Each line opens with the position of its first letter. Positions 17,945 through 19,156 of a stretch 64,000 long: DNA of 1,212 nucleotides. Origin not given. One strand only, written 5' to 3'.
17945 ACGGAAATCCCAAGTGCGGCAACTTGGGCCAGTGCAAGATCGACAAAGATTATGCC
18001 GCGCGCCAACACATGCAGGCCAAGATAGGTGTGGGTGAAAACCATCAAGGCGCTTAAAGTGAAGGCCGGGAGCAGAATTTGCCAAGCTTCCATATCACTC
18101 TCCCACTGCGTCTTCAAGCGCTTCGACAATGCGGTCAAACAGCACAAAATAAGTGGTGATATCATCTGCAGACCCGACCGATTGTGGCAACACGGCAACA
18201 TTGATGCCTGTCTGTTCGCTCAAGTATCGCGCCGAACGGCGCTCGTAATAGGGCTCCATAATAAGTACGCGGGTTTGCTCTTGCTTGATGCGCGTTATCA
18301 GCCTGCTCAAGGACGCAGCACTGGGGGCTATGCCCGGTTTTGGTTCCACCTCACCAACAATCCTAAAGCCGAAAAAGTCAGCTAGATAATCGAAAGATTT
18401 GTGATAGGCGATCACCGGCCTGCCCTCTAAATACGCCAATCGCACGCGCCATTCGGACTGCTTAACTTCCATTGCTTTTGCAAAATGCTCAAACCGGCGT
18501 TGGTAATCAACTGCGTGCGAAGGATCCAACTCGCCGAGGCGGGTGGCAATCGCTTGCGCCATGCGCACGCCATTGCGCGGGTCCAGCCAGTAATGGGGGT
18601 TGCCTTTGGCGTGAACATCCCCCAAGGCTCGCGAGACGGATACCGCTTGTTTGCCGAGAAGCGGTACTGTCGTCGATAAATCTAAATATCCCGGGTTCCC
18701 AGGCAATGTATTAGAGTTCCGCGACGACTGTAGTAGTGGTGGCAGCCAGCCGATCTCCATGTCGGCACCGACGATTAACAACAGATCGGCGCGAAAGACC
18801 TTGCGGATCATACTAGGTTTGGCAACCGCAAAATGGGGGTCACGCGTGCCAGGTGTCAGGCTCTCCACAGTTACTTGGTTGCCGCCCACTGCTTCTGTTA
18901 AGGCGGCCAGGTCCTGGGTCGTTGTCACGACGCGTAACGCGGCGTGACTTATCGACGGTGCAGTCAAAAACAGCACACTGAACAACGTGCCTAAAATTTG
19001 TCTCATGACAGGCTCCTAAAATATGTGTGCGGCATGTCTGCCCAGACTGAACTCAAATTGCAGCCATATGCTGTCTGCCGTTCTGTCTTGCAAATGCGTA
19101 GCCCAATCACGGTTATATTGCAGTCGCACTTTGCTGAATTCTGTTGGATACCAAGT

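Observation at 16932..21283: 3.7-kb insertion splitting the yibQ-like/trpE junction, bracketed by 323-bp, ~96%-identical direct repeats that duplicate both gene ends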

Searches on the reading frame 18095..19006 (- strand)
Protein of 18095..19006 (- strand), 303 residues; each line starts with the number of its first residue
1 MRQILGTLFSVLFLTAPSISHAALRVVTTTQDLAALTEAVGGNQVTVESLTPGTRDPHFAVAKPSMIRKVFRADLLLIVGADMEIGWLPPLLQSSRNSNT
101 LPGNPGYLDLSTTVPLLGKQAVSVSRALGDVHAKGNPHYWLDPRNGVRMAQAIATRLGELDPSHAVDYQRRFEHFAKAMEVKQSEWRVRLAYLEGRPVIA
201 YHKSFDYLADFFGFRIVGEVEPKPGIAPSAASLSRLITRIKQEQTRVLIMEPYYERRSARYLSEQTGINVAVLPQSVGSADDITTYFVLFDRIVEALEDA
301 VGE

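Call 8: search_protein_families(library=pfam, proteins=[window:18095-19006:-], max_evalue=0.01)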
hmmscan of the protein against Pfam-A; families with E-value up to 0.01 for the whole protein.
window:18095-19006:- (303 aa): 1 family
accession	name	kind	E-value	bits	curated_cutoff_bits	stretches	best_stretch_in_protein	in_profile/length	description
PF01297.22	ZnuA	-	1.1e-52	179.6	29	1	26-300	1-263/263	Zinc-uptake complex component A periplasmic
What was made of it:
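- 18095..19006 (-): ZnuA-type periplasmic metal-binding protein, 303 aa. PF01297 E=1e-52 (call 8).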

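Call 9: search_protein_families(library=ncbifam, proteins=[window:18095-19006:-], max_evalue=0.01)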
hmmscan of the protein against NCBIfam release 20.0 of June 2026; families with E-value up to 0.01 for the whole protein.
window:18095-19006:- (303 aa): 8 families
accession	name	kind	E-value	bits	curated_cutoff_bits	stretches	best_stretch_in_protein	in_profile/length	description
NF040870.1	AztC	equivalog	2.1e-32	112.7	350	1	26-300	1-276/277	zinc ABC transporter substrate-binding protein AztC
NF053842.1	MnTportMntCDein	equivalog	7.5e-32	110.7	400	1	22-271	4-249/281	manganese ABC transporter substrate-binding protein MntC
TIGR03772.1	anch_rpt_subst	equivalog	5.1e-25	88.1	350.45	2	130-293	311-477/486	anchored repeat ABC transporter, substrate-binding protein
NF007091.2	PRK09545.1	equivalog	1.2e-21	77.2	268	2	131-273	145-287/318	zinc ABC transporter substrate-binding protein ZnuA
NF053703.1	Mn_SBP_EfaA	exception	3.5e-18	65.8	485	1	21-270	33-275/310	Mn/Fe ABC transporter substrate-binding lipoprotein EfaA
NF047355.1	ABC_bind_Mn_Staph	exception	4.6e-18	65.5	500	1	20-296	29-303/309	manganese ABC transporter substrate-binding lipoprotein MntC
NF040928.1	ABC_lipo_SloC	subfamily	6.8e-17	61.5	525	1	15-271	13-269/304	metal ABC transporter substrate-binding lipoprotein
NF033605.1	Zn_bnd_ABC_AdcA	exception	2.3e-15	56.6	700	1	132-251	149-267/517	zinc ABC transporter substrate-binding lipoprotein AdcA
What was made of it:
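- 18095..19006 (-): Sub-threshold NCBIfam matches to AztC and MntC (call 9).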
